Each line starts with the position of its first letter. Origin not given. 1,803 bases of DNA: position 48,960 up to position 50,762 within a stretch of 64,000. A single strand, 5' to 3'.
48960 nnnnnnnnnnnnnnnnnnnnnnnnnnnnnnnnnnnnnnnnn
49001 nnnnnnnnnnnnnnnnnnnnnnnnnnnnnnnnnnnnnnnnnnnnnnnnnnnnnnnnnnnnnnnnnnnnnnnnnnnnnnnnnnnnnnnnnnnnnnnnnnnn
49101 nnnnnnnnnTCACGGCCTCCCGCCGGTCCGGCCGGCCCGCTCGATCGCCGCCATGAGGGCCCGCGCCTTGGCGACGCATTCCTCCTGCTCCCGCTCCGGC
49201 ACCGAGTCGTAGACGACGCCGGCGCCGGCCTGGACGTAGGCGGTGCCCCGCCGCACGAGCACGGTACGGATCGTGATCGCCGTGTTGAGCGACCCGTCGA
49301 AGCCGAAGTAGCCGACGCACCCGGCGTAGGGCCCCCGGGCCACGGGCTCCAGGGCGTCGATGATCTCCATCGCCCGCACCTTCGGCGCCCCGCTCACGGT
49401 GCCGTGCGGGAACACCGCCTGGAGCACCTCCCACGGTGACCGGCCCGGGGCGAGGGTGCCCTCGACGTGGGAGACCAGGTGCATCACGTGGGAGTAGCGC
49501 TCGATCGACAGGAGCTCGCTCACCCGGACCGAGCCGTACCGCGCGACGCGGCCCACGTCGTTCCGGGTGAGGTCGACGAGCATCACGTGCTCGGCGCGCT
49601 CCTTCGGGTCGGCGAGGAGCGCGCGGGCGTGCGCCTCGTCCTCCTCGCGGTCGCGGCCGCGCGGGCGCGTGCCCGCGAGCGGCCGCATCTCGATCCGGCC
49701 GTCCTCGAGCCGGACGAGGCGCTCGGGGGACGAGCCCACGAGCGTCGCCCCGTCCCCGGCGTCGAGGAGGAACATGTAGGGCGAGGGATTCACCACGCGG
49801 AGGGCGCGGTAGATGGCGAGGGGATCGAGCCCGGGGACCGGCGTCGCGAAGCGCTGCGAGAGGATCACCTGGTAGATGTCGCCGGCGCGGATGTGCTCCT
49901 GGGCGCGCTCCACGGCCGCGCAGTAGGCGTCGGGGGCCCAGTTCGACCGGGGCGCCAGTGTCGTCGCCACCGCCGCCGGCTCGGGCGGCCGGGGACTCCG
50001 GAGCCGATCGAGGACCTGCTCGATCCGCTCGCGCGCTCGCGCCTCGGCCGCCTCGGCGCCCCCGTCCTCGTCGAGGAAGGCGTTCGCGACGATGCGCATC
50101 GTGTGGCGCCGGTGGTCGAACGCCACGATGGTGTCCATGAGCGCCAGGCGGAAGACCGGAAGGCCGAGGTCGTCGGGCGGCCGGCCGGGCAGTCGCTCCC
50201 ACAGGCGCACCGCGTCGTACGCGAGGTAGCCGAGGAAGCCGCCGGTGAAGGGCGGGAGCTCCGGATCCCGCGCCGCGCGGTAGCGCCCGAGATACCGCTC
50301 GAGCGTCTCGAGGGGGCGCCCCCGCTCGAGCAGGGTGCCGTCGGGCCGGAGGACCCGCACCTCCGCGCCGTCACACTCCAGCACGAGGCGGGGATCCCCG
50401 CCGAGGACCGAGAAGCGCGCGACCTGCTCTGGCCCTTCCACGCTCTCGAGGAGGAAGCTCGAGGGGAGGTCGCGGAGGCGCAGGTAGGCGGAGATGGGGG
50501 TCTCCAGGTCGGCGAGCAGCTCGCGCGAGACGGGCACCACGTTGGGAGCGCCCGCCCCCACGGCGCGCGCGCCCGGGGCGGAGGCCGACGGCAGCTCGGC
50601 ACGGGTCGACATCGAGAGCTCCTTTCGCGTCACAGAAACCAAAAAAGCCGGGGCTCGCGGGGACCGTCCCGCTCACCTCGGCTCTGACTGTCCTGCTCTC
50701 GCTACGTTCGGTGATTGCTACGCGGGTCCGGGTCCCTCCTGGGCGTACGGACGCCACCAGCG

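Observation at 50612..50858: Classical Trp-codon leader-peptide attenuator upstream of trpE-trpG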

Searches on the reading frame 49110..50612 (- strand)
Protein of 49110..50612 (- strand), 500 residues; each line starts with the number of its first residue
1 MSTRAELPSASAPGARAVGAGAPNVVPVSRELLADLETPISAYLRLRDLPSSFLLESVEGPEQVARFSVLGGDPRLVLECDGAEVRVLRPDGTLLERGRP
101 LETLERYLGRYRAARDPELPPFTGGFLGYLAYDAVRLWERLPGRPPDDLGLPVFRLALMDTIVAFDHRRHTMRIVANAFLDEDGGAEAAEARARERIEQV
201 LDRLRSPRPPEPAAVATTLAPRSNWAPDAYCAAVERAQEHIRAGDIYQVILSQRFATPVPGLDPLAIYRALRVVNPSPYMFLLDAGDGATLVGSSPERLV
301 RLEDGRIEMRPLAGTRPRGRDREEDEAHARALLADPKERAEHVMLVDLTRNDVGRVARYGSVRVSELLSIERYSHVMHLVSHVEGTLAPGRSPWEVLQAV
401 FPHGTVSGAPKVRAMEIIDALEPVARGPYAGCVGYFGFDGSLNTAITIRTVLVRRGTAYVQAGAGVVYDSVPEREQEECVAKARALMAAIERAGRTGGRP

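Call 7: find_related_loci(query=window:49110-50612:-, collection=genome_contigs, flank=3000)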
Query window:49110-50612:- (500 aa) in genome_contigs; peptide patterns used: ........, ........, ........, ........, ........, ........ (x = any residue, [..] = any of these).
600 stretches matched a pattern (row limit reached: there are more); 597 encode a relative of the query (tblastn E <= 1e-3); the best 80 are kept; 80 distinct loci.
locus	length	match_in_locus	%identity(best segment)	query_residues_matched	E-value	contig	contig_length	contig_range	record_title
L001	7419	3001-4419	55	24-495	1e-146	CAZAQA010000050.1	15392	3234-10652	MAG TPA_asm: uncultured Anaerolineae bacterium isolate binchicken_co64_79 genome assembly, contig: NODE_2801_length_1539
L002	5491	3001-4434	51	20-493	1e-142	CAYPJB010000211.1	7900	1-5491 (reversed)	MAG TPA_asm: uncultured Bacteroidales bacterium isolate binchicken_co197_566 genome assembly, contig: NODE_17958_length_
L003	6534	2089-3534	53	20-491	9e-143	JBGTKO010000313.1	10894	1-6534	MAG: Pirellulales bacterium isolate JTS-RE314 k141_7584035, whole genome shotgun sequence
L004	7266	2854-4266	47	24-493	2e-142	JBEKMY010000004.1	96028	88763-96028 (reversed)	MAG: Smithella sp. isolate SPRUCE 404 SPRUCE_404_4, whole genome shotgun sequence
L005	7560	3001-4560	50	10-498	3e-142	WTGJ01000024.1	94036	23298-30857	MAG: Chloroflexi bacterium isolate CO36387bin_22 NODE_78_length_94036_cov_77.106617, whole genome shotgun sequence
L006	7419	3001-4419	51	24-493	3e-142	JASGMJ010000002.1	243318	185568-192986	MAG: Candidatus Sumerlaeota bacterium isolate DJKA124_ANT21_bin.23 scaffold_1, whole genome shotgun sequence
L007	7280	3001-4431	54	25-491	2e-141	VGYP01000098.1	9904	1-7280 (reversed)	MAG: Planctomycetota bacterium isolate K_DeepCast_35m_m1_264 K_DeepCast_35m_m1_264_Ga0194129_10010763, whole genome shot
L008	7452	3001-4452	49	20-495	5e-141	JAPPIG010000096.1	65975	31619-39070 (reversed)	MAG: Candidatus Poribacteria bacterium isolate RHO2_bin_17 NODE_726_length_65975_cov_61.485164, whole genome shotgun seq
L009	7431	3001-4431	51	20-493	2e-141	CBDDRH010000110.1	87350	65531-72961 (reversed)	uncultured bacterium isolate s14_5 genome assembly, contig: k141_833536, whole genome shotgun sequence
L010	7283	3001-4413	51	24-493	5e-141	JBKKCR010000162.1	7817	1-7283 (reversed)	MAG: Actinomycetota bacterium isolate swi_bin.57 k127_2831623, whole genome shotgun sequence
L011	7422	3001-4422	50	25-493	5e-141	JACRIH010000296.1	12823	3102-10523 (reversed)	MAG: Planctomycetales bacterium isolate NC_groundwater_1798_Pr3_B-0.1um_60_10 SR-2_scaffold_141_2067855, whole genome sh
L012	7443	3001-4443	48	19-490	7e-141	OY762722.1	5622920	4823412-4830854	MAG: Candidatus Poribacteria bacterium isolate ed6806d3-dd7a-4409-98ee-5b7e1ebe3502 genome assembly, chromosome: 1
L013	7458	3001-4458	48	24-493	8e-140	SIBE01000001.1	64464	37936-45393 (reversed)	MAG: Pedosphaera sp. isolate Baikal-deep-G225 BACOMB-C1576, whole genome shotgun sequence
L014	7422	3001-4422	48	20-494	8e-139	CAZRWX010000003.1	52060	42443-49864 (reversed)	MAG TPA_asm: uncultured Bifidobacteriales bacterium isolate binchicken_co86_146 genome assembly, contig: NODE_41_length_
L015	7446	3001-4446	49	24-490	1e-138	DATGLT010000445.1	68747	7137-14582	MAG TPA_asm: Verrucomicrobiia bacterium isolate SMAG_U9893 k141_316787, whole genome shotgun sequence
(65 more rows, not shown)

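Call 8: find_homologous_proteins(query=window:49110-50612:-, max_evalue=1e-100)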
Query window:49110-50612:- (500 aa): 7707 proteins with E <= 1e-100 among 8000 candidates; the best 120 are listed.
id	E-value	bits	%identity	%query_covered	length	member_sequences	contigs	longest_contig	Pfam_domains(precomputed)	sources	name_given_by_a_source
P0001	0.0e+0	1025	93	100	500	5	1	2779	PF04715.20,PF00425.25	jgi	jgi:anthranilate synthase component 1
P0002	0.0e+0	1011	93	100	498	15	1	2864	PF04715.20,PF00425.25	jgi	jgi:anthranilate synthase component I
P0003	0.0e+0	1010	92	100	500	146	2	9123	PF04715.20,PF00425.25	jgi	jgi:anthranilate synthase component 1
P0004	0.0e+0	1010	92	100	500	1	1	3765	PF04715.20,PF00425.25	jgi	jgi:anthranilate synthase component 1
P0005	2.5e-298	1008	90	100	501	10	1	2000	PF04715.20,PF00425.25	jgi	jgi:anthranilate synthase component I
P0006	1.7e-295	998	90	100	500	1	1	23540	PF04715.20,PF00425.25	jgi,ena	jgi:anthranilate synthase component 1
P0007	7.9e-294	993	90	100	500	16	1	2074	PF04715.20,PF00425.25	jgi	-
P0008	5.8e-293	990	90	100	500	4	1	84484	PF04715.20,PF00425.25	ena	-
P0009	4.7e-292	987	89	100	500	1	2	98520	PF04715.20,PF00425.25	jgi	jgi:anthranilate synthase component 1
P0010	7.5e-292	986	89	98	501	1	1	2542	PF04715.20,PF00425.25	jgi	jgi:anthranilate synthase component 1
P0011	6.2e-291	983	89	100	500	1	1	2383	PF04715.20,PF00425.25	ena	-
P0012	1.1e-289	979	90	100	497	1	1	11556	PF04715.20,PF00425.25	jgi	jgi:anthranilate synthase component I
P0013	2.3e-287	972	88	100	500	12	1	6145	PF04715.20,PF00425.25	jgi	jgi:anthranilate synthase component 1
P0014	8.3e-286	966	90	98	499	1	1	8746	PF04715.20,PF00425.25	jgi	jgi:anthranilate synthase component 1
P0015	3.1e-281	951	88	98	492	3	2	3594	PF04715.20,PF00425.25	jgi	jgi:anthranilate synthase component 1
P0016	1.1e-275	933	88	95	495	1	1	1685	PF04715.20,PF00425.25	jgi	jgi:anthranilate synthase component 1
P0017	7.3e-275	930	86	98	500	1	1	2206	PF04715.20,PF00425.25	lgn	-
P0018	1.2e-266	903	84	99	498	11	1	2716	PF04715.20,PF00425.25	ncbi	-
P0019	7.2e-263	891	83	99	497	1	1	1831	PF04715.20,PF00425.25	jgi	jgi:anthranilate synthase component I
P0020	2.7e-253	859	81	100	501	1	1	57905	PF04715.20,PF00425.25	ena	-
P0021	3.1e-248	842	93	81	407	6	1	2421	PF04715.20,PF00425.25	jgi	jgi:anthranilate synthase component 1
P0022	1.4e-240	817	80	95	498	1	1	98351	PF04715.20,PF00425.25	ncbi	-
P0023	1.2e-237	808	80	94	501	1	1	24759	PF04715.20,PF00425.25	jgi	jgi:anthranilate synthase component 1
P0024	8.5e-237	805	78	95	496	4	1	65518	PF04715.20,PF00425.25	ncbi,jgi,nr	ncbi:MAG TPA: anthranilate synthase component I [Methylomirabilota bacterium]|jgi:anthranilate synth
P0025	1.7e-236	804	78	95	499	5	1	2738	PF04715.20,PF00425.25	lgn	-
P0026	4.0e-236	803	79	95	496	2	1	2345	PF04715.20,PF00425.25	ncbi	-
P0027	1.5e-233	794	77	95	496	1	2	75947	PF04715.20,PF00425.25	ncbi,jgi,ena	-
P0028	1.6e-233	794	78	95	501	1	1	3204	PF04715.20,PF00425.25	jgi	-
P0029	1.8e-233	794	79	95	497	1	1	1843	PF04715.20,PF00425.25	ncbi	-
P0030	8.8e-233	792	77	96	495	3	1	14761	PF04715.20,PF00425.25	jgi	jgi:anthranilate synthase component 1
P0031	1.1e-231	788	77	96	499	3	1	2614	PF04715.20,PF00425.25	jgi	-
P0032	2.8e-231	787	76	95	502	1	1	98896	PF04715.20,PF00425.25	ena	-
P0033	5.3e-231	786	78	95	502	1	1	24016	PF04715.20,PF00425.25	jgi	jgi:anthranilate synthase component 1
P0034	1.9e-230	784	76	96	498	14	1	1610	PF04715.20,PF00425.25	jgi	-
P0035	7.9e-230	782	76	95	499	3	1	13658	PF04715.20,PF00425.25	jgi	jgi:anthranilate synthase component 1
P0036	2.3e-229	780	77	95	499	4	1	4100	PF04715.20,PF00425.25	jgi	jgi:anthranilate synthase component I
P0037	4.0e-229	779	77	95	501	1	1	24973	PF04715.20,PF00425.25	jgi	jgi:anthranilate synthase component 1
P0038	4.6e-229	779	76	95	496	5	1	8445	PF04715.20,PF00425.25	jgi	jgi:anthranilate synthase component 1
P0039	2.0e-228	777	76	95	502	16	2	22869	PF04715.20,PF00425.25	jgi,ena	-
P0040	2.7e-228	777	77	95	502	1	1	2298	PF04715.20,PF00425.25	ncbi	-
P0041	1.8e-227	774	76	95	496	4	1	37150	PF04715.20,PF00425.25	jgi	jgi:anthranilate synthase component I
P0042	4.5e-227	773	76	95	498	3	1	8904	PF04715.20,PF00425.25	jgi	jgi:anthranilate synthase component 1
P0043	9.6e-227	772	79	90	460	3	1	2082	PF04715.20,PF00425.25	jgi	jgi:anthranilate synthase component 1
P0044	1.2e-225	768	75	95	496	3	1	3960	PF04715.20,PF00425.25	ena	-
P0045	6.3e-225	766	75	95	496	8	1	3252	PF04715.20,PF00425.25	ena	-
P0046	4.9e-224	763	75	95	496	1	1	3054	PF04715.20,PF00425.25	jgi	-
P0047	1.2e-223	761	74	97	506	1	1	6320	PF04715.20,PF00425.25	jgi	jgi:anthranilate synthase component 1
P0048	1.7e-223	761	75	95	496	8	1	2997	PF04715.20,PF00425.25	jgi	jgi:anthranilate synthase component 1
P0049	2.6e-223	760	78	91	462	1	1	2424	PF04715.20,PF00425.25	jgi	jgi:anthranilate synthase component 1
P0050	5.4e-222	756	75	95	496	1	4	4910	PF04715.20,PF00425.25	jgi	jgi:anthranilate synthase component 1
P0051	6.0e-222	756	74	95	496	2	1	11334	PF04715.20,PF00425.25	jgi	jgi:anthranilate synthase component 1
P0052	4.9e-221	753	74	95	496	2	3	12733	PF04715.20,PF00425.25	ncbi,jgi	-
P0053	1.5e-218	745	75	95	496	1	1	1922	PF04715.20,PF00425.25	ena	-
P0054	1.8e-218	744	75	95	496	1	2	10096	PF04715.20,PF00425.25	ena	-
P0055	1.2e-215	735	72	95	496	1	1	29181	PF04715.20,PF00425.25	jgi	jgi:anthranilate synthase component 1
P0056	5.1e-212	723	72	95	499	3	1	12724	PF04715.20,PF00425.25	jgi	jgi:anthranilate synthase component 1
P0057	2.3e-203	694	92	68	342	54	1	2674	PF00425.25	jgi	jgi:anthranilate synthase component 1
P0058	1.4e-193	662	94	65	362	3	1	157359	PF04715.20,PF00425.25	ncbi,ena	-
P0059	2.4e-189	648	76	81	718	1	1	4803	PF04715.20,PF00117.35,PF00425.25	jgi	jgi:anthranilate synthase component 1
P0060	3.5e-181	621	76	75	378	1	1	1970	PF04715.20,PF00425.25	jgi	jgi:anthranilate synthase component 1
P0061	1.2e-179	616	76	75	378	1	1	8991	PF04715.20,PF00425.25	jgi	jgi:anthranilate synthase component 1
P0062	1.5e-174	599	62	94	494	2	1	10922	PF04715.20,PF00425.25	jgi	-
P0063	2.9e-173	595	61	94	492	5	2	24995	PF04715.20,PF00425.25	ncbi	-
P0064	3.5e-173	595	62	94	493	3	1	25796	PF04715.20,PF00425.25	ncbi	-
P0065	1.3e-172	593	61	94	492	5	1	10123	PF04715.20,PF00425.25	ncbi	-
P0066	2.4e-172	592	63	95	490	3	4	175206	PF04715.20,PF00425.25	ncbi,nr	ncbi:MAG: anthranilate synthase component I [Armatimonadota bacterium]|nr:anthranilate synthase comp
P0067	3.3e-172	592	62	96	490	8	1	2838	PF04715.20,PF00425.25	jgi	-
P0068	6.6e-172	591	61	94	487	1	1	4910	PF04715.20,PF00425.25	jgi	-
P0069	3.2e-171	588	60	96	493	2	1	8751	PF04715.20,PF00425.25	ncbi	ncbi:MAG: anthranilate synthase component I [bacterium]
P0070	5.3e-171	588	62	94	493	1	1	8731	PF04715.20,PF00425.25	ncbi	-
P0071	9.7e-171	587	62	94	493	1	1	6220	PF04715.20,PF00425.25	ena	-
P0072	1.1e-170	587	61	94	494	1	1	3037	PF04715.20,PF00425.25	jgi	-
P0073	1.1e-170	587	61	95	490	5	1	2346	PF04715.20,PF00425.25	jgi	jgi:anthranilate synthase component 1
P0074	1.1e-170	587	60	94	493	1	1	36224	PF04715.20,PF00425.25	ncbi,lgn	-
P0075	1.2e-170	587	63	95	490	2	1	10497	PF04715.20,PF00425.25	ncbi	-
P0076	1.9e-170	586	62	94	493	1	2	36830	PF04715.20,PF00425.25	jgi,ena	-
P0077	2.1e-170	586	61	94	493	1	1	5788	PF04715.20,PF00425.25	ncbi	-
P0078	2.7e-170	585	61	94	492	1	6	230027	PF04715.20,PF00425.25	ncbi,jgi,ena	-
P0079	2.9e-170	585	61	94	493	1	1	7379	PF04715.20,PF00425.25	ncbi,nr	ncbi:MAG TPA: anthranilate synthase component I [bacterium]|nr:anthranilate synthase component I [ba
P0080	3.4e-170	585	77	72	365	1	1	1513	PF04715.20,PF00425.25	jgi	jgi:anthranilate synthase component 1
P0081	3.8e-170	585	60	94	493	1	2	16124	PF04715.20,PF00425.25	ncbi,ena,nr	ncbi:MAG TPA: anthranilate synthase component I [bacterium]|nr:anthranilate synthase component I [ba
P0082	4.3e-170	585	61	94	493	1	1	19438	PF04715.20,PF00425.25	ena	-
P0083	4.5e-170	585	60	94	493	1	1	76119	PF04715.20,PF00425.25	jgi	-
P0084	7.9e-170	584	61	92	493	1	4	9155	PF04715.20,PF00425.25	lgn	-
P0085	8.3e-170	584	60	94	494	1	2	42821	PF04715.20,PF00425.25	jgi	jgi:anthranilate synthase component 1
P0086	8.4e-170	584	61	94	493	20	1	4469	PF04715.20,PF00425.25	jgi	jgi:anthranilate synthase component 1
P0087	1.2e-169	583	59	94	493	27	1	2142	PF04715.20,PF00425.25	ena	-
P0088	1.4e-169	583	61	94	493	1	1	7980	PF04715.20,PF00425.25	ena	-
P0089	1.4e-169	583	60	94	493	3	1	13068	PF04715.20,PF00425.25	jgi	jgi:anthranilate synthase component 1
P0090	2.3e-169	582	61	92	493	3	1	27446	PF04715.20,PF00425.25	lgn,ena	-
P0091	3.3e-169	582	60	94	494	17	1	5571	PF04715.20,PF00425.25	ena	-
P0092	4.0e-169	582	62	92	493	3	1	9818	PF04715.20,PF00425.25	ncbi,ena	-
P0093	1.2e-168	580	60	94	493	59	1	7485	PF04715.20,PF00425.25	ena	-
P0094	2.0e-168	579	60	95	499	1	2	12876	PF04715.20,PF00425.25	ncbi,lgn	-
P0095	2.9e-168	579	60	94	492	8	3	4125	PF04715.20,PF00425.25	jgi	-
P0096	3.2e-168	579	60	94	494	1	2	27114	PF04715.20,PF00425.25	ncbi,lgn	-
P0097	7.2e-168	577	63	92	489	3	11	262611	PF04715.20,PF00425.25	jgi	jgi:anthranilate synthase component 1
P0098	1.4e-167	576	61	94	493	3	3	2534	PF04715.20,PF00425.25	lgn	-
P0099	1.4e-167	576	60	94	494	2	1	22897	PF04715.20,PF00425.25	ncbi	-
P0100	4.7e-167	575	61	94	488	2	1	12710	PF04715.20,PF00425.25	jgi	jgi:anthranilate synthase component 1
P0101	5.0e-167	575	60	95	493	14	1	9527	PF04715.20,PF00425.25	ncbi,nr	ncbi:MAG: anthranilate synthase component I [Armatimonadota bacterium]|nr:anthranilate synthase comp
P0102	5.8e-167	574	61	94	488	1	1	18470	PF04715.20,PF00425.25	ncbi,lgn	-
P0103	9.6e-167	574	59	96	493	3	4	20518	PF04715.20,PF00425.25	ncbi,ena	ncbi:MAG: anthranilate synthase component I [candidate division GAL15 bacterium]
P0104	1.8e-166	573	62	92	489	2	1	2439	PF04715.20,PF00425.25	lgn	-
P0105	4.8e-166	571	59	95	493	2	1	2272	PF04715.20,PF00425.25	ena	-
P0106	9.9e-166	570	59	94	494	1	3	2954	PF04715.20,PF00425.25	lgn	-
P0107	1.3e-165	570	57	96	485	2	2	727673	PF04715.20,PF00425.25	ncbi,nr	ncbi:MAG: anthranilate synthase component I [Armatimonadota bacterium]|nr:anthranilate synthase comp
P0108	3.2e-165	569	58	99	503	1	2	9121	PF04715.20,PF00425.25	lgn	-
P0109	3.3e-165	569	58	95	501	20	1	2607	PF04715.20,PF00425.25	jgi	jgi:anthranilate synthase component 1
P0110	3.6e-165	569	60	96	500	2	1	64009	PF04715.20,PF00425.25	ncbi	-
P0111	4.9e-165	568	61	95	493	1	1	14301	PF04715.20,PF00425.25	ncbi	-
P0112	3.0e-164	565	61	94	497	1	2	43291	PF04715.20,PF00425.25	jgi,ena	-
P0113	4.4e-164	565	59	95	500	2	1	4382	PF04715.20,PF00425.25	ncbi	-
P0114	4.6e-164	565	58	94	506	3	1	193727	PF04715.20,PF00425.25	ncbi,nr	ncbi:MAG: anthranilate synthase component I [Armatimonadota bacterium]|nr:anthranilate synthase comp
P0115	4.8e-164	565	58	94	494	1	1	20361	PF04715.20,PF00425.25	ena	-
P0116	4.9e-164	565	59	95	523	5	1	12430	PF04715.20,PF00425.25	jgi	jgi:anthranilate synthase component 1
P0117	6.4e-164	564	58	94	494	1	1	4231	PF04715.20,PF00425.25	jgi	jgi:anthranilate synthase component 1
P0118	9.9e-164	564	60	94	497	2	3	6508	PF04715.20,PF00425.25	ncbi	-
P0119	1.3e-163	563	59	96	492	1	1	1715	PF04715.20,PF00425.25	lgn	-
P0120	2.1e-163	563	58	95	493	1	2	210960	PF04715.20,PF00425.25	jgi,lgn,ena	-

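Call 10: find_encoding_contigs(protein=P0008, flank=3000, max_places=3)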
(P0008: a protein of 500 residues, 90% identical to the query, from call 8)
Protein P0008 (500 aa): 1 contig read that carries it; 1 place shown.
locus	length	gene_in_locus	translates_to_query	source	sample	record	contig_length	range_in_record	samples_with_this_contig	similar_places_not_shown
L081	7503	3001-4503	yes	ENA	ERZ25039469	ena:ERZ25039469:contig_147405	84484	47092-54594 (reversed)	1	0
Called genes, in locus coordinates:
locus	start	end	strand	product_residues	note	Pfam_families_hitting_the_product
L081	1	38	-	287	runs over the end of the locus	PF04055:Radical_SAM, PF18693:TRAM_2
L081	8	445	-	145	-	PF00919:UPF0004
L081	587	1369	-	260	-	PF01209:Ubie_methyltran (weak), PF08241:Methyltransf_11, PF08242:Methyltransf_12 (weak), PF13489:Methyltransf_23, PF13649:Methyltransf_25, PF13847:Methyltransf_31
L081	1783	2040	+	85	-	-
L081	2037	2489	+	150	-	-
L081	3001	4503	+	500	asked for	PF04715:, PF00425:Chorismate_bind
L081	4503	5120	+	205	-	PF00117:GATase, PF07722:Peptidase_C26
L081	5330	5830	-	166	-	PF04461:YajQ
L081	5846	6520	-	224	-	PF03548:LolA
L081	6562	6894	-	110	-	-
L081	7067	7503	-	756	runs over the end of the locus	PF13491:FtsK_4TM, PF17854:FtsK_alpha, PF01580:FtsK_SpoIIIE, PF09397:FtsK_gamma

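Call 11: find_encoding_contigs(protein=P0009, flank=3000, max_places=3)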
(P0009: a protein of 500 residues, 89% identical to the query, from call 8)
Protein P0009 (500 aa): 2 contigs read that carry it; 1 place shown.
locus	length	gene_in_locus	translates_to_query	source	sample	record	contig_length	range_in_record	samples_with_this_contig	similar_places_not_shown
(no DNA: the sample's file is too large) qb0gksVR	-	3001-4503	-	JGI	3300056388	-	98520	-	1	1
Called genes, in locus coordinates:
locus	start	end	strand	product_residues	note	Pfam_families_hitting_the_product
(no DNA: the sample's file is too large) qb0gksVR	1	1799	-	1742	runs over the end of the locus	PF01590:GAF, PF13185:GAF_2, PF01590:GAF, PF13185:GAF_2, PF01590:GAF, PF13185:GAF_2, PF01590:GAF, PF13185:GAF_2, +17 more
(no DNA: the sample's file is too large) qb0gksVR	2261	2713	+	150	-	-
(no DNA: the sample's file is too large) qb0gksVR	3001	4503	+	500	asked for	PF04715:, PF00425:Chorismate_bind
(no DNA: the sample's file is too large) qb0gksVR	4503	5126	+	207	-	PF00117:GATase, PF07722:Peptidase_C26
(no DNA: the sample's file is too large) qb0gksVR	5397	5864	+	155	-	PF01850:PIN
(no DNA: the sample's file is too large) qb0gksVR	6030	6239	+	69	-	PF04014:MazE_antitoxin (weak)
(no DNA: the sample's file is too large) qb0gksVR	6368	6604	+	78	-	PF01850:PIN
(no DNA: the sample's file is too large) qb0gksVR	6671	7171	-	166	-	PF04461:YajQ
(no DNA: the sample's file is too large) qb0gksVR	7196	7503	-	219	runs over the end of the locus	PF03548:LolA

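Call 12: find_encoding_contigs(protein=P0020, flank=3000, max_places=3)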
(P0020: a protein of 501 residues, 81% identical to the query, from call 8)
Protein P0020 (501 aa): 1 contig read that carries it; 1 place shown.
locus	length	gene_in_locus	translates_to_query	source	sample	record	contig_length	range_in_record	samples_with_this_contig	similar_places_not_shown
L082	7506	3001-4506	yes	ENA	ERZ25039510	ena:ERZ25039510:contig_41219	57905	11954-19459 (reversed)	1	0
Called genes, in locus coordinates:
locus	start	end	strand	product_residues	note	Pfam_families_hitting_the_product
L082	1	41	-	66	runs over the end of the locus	PF04608:PgpA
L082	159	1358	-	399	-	PF04055:Radical_SAM, PF18693:TRAM_2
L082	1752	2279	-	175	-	PF08241:Methyltransf_11, PF13489:Methyltransf_23 (weak), PF13649:Methyltransf_25, PF13847:Methyltransf_31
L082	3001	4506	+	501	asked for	PF04715:, PF00425:Chorismate_bind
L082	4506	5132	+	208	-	PF00117:GATase, PF07722:Peptidase_C26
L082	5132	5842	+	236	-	PF00579:tRNA-synt_1b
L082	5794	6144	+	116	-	-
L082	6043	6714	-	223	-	PF04461:YajQ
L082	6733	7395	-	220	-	PF03548:LolA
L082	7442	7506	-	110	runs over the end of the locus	-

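Call 15: find_encoding_contigs(protein=P0024, flank=3000, max_places=3)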
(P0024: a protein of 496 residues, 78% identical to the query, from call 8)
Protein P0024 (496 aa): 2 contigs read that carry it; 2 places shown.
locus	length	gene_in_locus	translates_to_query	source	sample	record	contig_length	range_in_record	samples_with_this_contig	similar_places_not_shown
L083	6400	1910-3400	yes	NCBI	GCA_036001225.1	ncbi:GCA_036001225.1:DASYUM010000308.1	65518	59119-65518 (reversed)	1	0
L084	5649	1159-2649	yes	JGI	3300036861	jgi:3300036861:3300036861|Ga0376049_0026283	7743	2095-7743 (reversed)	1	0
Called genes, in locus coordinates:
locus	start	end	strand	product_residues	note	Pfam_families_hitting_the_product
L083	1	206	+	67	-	?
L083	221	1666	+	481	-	PF00171:Aldedh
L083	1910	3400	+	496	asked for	PF04715:, PF00425:Chorismate_bind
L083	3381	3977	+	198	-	PF00117:GATase, PF07722:Peptidase_C26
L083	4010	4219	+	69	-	-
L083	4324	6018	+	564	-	PF03460:NIR_SIR_ferr, PF01077:NIR_SIR, PF03460:NIR_SIR_ferr, PF01077:NIR_SIR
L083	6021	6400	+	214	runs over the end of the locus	PF13241:NAD_binding_7, PF14824:Sirohm_synth_M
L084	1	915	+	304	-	?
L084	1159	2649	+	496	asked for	PF04715:, PF00425:Chorismate_bind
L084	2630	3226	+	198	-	PF00117:GATase, PF07722:Peptidase_C26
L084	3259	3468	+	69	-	-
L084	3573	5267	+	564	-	PF03460:NIR_SIR_ferr, PF01077:NIR_SIR, PF03460:NIR_SIR_ferr, PF01077:NIR_SIR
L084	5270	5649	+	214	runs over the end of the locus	PF13241:NAD_binding_7, PF14824:Sirohm_synth_M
